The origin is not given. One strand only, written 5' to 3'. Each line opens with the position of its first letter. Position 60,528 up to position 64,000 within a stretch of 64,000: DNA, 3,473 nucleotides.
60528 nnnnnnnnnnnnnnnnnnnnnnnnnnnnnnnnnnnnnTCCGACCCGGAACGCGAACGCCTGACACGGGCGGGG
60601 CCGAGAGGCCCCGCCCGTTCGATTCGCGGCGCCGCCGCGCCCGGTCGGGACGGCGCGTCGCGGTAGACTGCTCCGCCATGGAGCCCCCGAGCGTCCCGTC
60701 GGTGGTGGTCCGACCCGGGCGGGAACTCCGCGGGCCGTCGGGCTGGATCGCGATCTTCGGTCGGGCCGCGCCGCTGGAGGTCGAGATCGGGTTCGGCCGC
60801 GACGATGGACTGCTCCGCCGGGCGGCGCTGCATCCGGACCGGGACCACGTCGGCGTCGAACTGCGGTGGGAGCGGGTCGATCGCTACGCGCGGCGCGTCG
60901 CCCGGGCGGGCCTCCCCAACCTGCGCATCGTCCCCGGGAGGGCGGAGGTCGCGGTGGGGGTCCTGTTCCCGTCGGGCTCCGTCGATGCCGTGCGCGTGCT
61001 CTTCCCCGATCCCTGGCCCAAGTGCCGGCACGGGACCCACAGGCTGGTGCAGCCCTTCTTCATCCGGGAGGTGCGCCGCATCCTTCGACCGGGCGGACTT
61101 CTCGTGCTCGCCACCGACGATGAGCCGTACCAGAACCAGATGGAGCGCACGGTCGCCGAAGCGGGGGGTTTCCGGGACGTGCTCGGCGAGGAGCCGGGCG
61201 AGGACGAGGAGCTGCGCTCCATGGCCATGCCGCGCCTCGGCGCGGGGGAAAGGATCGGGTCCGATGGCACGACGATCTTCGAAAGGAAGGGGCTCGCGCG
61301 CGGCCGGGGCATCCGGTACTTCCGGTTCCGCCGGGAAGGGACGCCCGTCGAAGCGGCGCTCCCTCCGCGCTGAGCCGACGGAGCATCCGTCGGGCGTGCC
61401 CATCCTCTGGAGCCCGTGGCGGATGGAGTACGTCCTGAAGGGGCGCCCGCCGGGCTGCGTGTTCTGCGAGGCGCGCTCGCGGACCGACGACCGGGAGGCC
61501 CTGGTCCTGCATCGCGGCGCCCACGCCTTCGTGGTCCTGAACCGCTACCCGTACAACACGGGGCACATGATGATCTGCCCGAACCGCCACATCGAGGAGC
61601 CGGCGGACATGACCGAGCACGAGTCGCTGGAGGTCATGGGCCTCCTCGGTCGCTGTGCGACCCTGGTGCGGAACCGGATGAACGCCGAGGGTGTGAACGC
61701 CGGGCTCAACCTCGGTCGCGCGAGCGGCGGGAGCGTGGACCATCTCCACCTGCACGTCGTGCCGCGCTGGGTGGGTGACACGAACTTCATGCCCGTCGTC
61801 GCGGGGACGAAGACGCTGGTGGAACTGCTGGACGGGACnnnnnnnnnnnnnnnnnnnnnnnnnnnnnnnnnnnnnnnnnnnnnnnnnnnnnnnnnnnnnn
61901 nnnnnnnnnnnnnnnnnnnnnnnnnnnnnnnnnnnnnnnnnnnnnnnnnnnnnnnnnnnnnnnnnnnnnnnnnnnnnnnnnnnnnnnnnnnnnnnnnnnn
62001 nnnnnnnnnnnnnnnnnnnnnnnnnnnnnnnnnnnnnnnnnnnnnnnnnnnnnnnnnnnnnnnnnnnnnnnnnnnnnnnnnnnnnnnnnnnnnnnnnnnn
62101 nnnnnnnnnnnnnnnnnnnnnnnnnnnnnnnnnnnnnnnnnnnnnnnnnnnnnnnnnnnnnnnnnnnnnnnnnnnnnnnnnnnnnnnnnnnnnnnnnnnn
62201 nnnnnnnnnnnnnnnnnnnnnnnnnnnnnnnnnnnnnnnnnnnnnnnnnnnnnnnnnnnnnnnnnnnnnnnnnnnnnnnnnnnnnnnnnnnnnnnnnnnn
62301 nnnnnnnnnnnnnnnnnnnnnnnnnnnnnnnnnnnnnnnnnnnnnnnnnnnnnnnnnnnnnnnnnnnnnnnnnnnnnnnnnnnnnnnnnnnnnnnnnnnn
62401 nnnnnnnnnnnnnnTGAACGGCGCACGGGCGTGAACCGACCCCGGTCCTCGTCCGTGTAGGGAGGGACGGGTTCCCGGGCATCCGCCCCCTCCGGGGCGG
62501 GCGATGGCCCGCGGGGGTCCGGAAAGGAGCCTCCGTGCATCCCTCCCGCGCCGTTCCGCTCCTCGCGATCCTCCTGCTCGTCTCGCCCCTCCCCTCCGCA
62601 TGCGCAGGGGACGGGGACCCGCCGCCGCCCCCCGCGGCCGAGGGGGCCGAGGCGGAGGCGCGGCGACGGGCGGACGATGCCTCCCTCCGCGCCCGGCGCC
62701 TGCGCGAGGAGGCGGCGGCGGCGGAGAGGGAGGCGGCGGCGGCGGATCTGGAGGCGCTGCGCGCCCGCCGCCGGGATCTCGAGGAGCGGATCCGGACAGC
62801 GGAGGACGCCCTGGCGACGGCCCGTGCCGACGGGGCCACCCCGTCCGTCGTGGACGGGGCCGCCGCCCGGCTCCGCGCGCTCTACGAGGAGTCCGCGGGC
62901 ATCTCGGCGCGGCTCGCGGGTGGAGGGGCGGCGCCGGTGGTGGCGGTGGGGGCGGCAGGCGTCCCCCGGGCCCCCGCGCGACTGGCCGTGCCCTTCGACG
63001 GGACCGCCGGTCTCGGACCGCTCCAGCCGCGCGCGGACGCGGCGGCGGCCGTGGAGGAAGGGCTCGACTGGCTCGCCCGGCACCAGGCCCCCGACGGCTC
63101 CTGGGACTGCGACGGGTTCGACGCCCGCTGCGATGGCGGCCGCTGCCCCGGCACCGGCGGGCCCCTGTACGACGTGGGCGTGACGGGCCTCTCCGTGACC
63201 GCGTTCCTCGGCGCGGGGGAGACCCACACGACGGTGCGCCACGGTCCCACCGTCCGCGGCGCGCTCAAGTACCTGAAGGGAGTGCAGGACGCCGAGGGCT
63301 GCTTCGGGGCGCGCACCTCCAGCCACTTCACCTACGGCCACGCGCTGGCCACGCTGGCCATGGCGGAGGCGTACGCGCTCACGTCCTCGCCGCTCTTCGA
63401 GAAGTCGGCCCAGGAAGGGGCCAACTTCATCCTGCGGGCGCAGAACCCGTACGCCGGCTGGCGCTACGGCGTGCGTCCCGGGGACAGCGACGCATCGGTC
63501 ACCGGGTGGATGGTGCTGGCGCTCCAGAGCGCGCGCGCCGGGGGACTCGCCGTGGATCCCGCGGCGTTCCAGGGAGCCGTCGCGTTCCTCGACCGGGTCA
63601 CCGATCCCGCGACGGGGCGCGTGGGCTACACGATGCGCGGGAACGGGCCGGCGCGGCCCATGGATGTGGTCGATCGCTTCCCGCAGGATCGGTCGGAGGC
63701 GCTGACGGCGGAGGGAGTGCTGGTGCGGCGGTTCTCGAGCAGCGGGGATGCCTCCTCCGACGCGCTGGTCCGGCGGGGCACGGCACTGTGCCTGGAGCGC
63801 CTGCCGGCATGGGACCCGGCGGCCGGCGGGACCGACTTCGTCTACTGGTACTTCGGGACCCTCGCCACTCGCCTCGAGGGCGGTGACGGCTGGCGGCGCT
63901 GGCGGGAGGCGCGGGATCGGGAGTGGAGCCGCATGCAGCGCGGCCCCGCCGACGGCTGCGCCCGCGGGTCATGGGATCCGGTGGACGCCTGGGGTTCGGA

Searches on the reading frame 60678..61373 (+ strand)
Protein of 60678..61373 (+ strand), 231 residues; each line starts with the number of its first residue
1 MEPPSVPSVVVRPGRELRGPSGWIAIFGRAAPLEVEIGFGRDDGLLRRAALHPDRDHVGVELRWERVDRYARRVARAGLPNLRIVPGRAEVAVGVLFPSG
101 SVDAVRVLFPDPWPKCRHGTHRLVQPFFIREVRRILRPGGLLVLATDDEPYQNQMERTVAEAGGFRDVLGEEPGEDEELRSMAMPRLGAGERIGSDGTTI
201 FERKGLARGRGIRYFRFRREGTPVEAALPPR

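Call 59: search_protein_families(library=pfam, proteins=[window:60678-61373:+], max_evalue=0.001)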
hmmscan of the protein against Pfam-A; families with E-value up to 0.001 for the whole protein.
window:60678-61373:+ (231 aa): 3 families
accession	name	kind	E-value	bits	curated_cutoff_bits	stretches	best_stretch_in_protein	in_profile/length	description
PF02390.23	Methyltransf_4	-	8.9e-33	113.6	24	1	31-180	2-151/173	Putative methyltransferase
PF24675.1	NpmA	-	0.00036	20.3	60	1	34-154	27-146/214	16S rRNA (adenine(1408)-N(1))-methyltransferase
PF08241.18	Methyltransf_11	-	0.00058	20.9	21.2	0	36-144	2-95/95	Methyltransferase domain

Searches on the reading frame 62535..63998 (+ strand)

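Call 59: search_protein_families(library=pfam, proteins=[window:62535-63998:+], max_evalue=0.001)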
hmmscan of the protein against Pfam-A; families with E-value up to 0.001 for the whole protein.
window:62535-63998:+ (488 aa): 1 family
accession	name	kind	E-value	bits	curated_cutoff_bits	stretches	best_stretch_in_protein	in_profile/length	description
PF13243.12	SQHop_cyclase_C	-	7.8e-09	35.4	26.1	1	232-335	153-261/319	Squalene-hopene cyclase C-terminal domain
